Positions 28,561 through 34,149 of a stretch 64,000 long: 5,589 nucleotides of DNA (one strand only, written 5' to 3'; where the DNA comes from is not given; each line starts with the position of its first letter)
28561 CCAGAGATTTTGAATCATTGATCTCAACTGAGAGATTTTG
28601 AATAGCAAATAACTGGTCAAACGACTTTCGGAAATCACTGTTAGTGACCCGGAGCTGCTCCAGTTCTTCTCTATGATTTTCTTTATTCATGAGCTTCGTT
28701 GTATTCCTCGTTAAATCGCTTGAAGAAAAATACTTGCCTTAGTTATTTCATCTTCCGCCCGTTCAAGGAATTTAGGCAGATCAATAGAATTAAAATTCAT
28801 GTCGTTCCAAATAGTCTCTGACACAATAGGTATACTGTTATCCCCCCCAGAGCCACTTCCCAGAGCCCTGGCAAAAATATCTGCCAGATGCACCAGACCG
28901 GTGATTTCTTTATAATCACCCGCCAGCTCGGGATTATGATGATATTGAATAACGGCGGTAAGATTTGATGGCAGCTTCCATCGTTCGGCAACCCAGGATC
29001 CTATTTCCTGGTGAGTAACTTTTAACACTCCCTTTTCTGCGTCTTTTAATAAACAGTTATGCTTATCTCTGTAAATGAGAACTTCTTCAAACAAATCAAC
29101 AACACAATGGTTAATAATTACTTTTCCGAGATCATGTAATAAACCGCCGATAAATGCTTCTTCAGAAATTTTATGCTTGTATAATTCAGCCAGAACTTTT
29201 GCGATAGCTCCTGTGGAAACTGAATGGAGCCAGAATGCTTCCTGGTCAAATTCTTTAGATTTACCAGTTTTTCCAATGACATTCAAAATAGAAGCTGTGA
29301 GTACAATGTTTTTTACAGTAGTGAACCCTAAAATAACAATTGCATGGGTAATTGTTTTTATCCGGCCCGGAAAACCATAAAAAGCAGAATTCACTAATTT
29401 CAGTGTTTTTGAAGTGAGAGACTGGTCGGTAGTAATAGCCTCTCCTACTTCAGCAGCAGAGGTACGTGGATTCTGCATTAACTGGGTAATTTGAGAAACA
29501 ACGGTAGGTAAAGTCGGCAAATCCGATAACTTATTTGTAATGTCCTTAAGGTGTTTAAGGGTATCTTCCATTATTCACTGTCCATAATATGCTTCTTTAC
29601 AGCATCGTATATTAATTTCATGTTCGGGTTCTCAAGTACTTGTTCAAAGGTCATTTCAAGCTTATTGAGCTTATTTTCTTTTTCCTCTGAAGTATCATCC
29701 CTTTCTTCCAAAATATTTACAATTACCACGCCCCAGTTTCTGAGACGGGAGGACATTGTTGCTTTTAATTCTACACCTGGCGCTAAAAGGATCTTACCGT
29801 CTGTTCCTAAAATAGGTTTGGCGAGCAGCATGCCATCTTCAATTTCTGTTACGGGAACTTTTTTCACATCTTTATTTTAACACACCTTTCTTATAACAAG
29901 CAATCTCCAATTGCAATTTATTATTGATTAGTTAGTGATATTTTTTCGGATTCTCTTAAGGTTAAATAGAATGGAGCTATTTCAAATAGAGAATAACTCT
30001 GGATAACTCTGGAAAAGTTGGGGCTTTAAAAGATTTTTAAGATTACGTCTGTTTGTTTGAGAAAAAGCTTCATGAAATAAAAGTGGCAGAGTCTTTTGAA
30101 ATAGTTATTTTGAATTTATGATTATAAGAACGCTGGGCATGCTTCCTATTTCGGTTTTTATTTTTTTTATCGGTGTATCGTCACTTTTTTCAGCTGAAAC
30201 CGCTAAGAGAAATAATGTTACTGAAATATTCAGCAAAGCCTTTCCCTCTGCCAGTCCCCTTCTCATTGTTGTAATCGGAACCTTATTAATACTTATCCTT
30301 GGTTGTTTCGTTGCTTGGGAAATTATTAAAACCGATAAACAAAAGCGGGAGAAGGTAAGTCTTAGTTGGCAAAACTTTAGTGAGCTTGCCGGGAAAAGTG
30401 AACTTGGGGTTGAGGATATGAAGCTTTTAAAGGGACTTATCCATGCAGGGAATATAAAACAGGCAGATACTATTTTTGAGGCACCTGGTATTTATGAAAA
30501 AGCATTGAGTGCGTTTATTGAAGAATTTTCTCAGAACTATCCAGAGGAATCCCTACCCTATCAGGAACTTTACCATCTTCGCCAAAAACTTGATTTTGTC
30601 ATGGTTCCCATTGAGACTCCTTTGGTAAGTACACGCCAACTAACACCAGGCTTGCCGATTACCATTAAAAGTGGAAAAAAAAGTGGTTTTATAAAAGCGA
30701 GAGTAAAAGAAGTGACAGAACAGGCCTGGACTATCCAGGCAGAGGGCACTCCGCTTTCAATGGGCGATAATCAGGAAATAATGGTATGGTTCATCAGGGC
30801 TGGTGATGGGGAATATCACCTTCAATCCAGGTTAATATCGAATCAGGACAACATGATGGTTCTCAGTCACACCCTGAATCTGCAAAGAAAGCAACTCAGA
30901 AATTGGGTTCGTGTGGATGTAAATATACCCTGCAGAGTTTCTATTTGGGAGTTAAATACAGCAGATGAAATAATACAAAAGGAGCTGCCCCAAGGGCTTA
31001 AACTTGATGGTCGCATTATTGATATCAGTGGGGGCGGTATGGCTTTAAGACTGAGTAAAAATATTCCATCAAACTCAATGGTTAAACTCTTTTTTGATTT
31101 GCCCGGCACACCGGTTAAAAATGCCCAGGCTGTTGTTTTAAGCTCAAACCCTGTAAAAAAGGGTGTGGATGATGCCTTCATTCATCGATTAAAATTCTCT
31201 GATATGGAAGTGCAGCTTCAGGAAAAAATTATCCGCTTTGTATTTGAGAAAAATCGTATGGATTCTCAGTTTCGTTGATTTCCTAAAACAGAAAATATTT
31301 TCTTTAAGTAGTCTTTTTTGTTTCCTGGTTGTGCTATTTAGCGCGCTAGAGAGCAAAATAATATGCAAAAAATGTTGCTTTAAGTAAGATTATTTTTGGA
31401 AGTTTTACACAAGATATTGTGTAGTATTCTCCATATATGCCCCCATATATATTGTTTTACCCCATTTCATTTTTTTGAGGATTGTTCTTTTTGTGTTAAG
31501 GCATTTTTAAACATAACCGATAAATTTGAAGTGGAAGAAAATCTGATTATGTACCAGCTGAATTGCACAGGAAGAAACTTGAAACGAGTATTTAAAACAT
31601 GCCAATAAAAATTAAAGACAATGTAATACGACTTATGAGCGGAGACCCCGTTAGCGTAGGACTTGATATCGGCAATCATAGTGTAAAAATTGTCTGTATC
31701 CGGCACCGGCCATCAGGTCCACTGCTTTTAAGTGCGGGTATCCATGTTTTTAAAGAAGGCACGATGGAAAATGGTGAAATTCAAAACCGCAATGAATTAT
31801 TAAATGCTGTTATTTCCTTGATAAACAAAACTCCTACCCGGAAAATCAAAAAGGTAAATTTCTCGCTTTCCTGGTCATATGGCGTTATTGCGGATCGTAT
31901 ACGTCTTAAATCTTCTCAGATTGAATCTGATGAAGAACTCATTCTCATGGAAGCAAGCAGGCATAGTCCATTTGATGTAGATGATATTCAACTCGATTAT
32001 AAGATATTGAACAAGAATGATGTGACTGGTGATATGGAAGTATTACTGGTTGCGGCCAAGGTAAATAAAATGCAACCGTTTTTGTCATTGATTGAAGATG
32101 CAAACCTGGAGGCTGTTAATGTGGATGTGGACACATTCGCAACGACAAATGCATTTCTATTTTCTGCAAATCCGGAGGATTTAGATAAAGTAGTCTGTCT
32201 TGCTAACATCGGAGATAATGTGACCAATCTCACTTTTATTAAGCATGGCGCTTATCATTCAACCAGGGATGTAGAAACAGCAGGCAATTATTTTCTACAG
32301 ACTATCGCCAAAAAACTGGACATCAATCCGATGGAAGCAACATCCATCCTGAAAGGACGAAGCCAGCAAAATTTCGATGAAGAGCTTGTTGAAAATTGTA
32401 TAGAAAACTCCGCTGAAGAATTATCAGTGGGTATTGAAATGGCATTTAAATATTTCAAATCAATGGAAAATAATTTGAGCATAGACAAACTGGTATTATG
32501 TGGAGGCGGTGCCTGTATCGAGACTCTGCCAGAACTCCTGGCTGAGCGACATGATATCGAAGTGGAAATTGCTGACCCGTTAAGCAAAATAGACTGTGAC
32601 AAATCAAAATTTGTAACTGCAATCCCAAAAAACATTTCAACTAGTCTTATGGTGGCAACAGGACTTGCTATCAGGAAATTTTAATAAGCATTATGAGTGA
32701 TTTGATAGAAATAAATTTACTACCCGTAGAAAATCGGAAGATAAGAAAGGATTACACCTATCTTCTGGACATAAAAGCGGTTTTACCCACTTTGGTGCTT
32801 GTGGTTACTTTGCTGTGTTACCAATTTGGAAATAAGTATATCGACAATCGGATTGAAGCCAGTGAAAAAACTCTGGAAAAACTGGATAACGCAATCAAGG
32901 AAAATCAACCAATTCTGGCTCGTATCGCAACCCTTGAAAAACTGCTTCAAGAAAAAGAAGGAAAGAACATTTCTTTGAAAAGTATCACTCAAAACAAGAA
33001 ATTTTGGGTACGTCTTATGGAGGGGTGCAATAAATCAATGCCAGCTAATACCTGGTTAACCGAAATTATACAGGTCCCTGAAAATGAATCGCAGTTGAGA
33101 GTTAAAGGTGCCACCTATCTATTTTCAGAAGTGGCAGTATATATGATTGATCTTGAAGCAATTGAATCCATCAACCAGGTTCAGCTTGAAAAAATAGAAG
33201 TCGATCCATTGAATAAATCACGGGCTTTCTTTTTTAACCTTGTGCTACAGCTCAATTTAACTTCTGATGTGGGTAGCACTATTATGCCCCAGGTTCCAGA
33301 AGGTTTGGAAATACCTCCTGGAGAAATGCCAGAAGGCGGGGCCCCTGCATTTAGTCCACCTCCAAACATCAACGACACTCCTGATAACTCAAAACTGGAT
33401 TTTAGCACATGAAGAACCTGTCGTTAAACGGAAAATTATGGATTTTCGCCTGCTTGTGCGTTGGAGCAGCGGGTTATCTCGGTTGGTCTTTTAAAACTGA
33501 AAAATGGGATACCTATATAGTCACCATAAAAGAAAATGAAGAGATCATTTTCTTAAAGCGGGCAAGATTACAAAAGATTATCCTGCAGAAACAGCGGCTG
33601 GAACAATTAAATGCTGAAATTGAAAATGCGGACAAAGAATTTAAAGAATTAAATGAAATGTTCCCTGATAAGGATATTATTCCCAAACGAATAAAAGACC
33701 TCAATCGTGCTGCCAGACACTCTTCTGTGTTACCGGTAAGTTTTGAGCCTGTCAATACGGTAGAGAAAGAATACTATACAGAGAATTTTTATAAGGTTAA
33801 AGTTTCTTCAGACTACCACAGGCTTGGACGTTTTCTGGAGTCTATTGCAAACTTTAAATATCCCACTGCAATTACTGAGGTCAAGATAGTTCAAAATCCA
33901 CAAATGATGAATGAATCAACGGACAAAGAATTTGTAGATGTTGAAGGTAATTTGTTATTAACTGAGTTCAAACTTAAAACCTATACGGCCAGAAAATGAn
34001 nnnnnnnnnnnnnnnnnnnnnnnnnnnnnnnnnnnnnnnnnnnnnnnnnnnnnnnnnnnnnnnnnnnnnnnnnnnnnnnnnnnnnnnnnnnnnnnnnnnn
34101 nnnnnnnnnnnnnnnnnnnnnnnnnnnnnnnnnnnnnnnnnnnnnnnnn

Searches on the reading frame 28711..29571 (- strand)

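Call 10: search_protein_families(library=pfam, proteins=[window:28711-29571:-], max_evalue=0.001)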
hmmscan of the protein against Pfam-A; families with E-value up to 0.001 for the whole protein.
window:28711-29571:- (286 aa): 2 families
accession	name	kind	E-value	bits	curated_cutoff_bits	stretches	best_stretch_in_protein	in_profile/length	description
PF08668.18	HDOD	-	2.6e-61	207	22.9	1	18-214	1-196/196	HDOD domain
PF01966.28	HD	-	1.3e-07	32.3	22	1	116-235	4-115/116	HD domain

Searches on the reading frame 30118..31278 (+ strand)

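Call 10: search_protein_families(library=pfam, proteins=[window:30118-31278:+], max_evalue=0.001)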
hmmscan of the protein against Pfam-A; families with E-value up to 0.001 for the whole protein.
window:30118-31278:+ (386 aa): 1 family
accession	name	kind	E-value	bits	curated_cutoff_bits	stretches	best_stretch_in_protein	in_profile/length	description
PF07238.19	PilZ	-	3.3e-12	47.1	22.5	1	259-377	1-102/102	PilZ domain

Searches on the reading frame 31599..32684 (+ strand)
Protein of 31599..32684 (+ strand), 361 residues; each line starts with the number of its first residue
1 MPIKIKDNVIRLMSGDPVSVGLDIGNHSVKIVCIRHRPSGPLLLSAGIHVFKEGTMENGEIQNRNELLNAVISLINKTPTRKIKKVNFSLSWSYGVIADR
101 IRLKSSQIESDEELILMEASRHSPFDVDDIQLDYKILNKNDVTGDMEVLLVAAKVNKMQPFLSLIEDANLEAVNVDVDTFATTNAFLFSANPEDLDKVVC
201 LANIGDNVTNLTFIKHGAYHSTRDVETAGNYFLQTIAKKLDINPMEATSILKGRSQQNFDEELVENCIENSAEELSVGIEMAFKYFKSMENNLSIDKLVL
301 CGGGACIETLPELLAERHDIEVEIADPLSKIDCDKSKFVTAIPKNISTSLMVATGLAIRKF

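Call 10: search_protein_families(library=pfam, proteins=[window:31599-32684:+], max_evalue=0.001)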
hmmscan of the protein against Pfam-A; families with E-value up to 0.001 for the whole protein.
window:31599-32684:+ (361 aa): 2 families
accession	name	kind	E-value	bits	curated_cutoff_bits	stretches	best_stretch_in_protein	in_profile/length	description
PF11104.14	PilM_2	-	1.6e-50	172.4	27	1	21-361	1-340/340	Type IV pilus assembly protein PilM;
PF14450.12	FtsA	-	2.8e-05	24.9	31.8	1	200-342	1-126/127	Cell division protein FtsA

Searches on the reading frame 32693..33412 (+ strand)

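Call 10: search_protein_families(library=pfam, proteins=[window:32693-33412:+], max_evalue=0.001)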
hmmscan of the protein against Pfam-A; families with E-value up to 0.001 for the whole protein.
window:32693-33412:+ (239 aa): 1 family
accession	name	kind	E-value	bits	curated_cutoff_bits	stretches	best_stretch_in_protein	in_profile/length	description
PF05137.18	PilN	-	2.2e-07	31.2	22.8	1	108-186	2-77/78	Fimbrial assembly protein (PilN)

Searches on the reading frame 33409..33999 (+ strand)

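Call 10: search_protein_families(library=pfam, proteins=[window:33409-33999:+], max_evalue=0.001)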
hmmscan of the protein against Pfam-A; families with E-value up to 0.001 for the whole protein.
window:33409-33999:+ (196 aa): 1 family
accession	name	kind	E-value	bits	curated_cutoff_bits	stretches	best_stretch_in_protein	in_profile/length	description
PF04350.18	PilO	-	5.7e-15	56.2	22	1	54-179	15-128/145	Pilus assembly protein, PilO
